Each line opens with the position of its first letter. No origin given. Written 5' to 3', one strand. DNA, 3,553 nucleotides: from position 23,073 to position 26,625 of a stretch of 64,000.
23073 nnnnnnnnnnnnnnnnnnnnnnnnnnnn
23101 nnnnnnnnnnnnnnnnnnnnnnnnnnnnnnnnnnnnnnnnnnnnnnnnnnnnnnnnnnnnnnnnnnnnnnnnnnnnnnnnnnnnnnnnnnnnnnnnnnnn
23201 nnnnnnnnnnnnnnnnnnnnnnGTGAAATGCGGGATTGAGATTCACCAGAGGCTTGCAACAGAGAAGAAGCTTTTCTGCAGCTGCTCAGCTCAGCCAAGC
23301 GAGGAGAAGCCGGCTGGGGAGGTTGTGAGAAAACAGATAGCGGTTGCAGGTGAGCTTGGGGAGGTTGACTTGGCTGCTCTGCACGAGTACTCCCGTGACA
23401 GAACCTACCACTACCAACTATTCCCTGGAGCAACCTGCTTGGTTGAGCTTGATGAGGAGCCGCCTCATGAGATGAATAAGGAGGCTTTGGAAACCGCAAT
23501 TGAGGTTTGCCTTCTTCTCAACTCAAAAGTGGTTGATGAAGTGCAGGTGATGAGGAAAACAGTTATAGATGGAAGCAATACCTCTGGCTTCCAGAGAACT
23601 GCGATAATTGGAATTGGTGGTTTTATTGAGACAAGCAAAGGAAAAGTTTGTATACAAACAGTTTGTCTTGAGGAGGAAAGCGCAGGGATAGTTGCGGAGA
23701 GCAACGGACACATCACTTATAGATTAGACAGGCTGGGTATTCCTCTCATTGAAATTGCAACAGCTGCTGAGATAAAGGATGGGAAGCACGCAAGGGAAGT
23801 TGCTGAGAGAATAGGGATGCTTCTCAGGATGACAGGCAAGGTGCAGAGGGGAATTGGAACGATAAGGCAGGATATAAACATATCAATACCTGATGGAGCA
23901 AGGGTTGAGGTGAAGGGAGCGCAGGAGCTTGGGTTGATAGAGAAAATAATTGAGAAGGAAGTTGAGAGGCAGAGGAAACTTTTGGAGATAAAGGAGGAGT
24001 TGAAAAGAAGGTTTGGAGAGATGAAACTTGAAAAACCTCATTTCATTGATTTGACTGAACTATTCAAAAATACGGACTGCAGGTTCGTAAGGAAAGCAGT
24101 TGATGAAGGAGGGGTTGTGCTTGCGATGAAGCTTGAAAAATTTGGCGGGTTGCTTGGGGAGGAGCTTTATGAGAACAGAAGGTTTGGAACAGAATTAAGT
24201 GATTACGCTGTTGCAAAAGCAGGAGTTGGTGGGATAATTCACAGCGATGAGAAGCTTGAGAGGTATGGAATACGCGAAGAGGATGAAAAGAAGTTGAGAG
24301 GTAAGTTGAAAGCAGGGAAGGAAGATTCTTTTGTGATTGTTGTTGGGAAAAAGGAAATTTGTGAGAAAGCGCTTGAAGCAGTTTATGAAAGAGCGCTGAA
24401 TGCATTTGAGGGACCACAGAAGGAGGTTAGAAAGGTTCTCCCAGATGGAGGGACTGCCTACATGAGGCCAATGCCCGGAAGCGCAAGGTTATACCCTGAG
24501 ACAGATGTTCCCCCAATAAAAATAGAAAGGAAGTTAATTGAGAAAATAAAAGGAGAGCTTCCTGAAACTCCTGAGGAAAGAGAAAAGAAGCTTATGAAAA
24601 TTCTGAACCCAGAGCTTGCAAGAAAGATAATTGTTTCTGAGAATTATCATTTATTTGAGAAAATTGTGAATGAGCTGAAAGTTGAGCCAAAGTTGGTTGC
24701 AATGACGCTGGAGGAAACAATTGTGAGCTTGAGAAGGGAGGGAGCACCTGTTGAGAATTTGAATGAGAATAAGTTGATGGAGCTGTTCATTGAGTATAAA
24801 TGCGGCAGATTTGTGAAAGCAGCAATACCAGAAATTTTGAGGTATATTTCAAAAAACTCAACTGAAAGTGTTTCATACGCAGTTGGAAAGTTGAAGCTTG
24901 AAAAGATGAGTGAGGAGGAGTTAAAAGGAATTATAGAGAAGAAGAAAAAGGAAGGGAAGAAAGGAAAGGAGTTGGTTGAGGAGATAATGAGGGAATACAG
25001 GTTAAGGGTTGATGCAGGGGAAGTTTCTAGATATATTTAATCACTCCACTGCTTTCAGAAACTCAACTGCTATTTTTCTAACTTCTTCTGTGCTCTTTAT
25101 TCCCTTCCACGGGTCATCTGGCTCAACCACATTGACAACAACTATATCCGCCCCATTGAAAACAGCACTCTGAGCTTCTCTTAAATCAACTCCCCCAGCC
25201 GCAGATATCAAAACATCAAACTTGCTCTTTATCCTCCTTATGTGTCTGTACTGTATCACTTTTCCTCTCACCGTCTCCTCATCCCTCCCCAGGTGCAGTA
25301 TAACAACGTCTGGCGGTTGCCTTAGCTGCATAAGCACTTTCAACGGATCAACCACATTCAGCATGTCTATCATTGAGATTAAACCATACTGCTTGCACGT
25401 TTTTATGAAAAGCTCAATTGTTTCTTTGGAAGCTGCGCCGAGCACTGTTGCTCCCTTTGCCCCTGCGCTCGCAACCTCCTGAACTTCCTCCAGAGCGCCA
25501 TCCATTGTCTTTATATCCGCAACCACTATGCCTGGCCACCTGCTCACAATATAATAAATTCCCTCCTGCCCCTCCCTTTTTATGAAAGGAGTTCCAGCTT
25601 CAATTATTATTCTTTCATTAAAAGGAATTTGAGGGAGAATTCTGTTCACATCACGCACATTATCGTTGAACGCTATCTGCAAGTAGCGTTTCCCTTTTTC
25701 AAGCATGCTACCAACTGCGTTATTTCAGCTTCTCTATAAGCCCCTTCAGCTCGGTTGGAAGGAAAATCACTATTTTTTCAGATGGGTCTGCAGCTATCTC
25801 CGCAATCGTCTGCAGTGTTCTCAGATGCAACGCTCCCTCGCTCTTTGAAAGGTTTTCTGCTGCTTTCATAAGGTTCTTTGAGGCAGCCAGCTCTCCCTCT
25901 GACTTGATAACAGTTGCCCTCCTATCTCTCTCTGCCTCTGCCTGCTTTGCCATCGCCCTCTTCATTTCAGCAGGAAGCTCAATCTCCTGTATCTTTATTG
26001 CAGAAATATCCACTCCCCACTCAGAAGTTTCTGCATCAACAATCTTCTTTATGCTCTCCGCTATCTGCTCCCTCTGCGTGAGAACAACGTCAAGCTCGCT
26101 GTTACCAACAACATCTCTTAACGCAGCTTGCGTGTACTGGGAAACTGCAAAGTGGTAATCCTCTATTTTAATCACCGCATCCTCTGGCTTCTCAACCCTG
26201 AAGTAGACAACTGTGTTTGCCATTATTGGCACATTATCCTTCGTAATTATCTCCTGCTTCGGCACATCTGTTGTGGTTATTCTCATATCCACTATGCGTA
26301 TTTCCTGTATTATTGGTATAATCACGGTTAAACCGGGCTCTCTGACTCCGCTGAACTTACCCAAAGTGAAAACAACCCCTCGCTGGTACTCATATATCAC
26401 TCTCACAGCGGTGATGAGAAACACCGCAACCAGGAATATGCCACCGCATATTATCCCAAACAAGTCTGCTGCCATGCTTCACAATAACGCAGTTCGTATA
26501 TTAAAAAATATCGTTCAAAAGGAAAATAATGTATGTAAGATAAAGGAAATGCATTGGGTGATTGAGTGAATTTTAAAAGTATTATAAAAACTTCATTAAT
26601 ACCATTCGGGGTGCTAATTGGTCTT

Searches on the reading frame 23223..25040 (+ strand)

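Call 51: search_protein_families(library=pfam, proteins=[window:23223-25040:+], max_evalue=0.001)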
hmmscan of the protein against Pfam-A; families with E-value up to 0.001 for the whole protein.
window:23223-25040:+ (605 aa): 3 families
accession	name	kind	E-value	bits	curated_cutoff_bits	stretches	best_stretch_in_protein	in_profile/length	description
PF02934.20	GatB_N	-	5e-57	193.6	23.4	1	2-440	2-277/277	GatB/GatE catalytic domain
PF02938.19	GAD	-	1.7e-10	41.4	23.4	1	290-384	2-95/95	GAD domain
PF02637.23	GatB_Yqey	-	1.5e-06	28.6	27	1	477-574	2-101/148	GatB domain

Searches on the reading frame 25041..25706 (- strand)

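Call 48: search_protein_families(library=pfam, proteins=[window:25041-25706:-], max_evalue=0.001)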
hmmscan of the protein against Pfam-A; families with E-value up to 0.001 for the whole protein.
window:25041-25706:- (221 aa): 1 family
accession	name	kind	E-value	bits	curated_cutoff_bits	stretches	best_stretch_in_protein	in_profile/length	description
PF00215.30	OMPdecase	-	2.8e-16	60.5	27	1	17-191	12-204/221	Orotidine 5'-phosphate decarboxylase / HUMPS family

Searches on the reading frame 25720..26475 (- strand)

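Call 48: search_protein_families(library=pfam, proteins=[window:25720-26475:-], max_evalue=0.001)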
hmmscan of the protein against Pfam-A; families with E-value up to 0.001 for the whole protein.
window:25720-26475:- (251 aa): 2 families
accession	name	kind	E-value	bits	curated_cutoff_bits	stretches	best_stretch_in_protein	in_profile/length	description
PF01145.31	Band_7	-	3.1e-40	138.5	23.6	1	26-195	2-175/176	SPFH domain / Band 7 family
PF13421.11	Band_7_1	-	7.8e-07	29.4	24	1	102-180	128-208/211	SPFH domain-Band 7 family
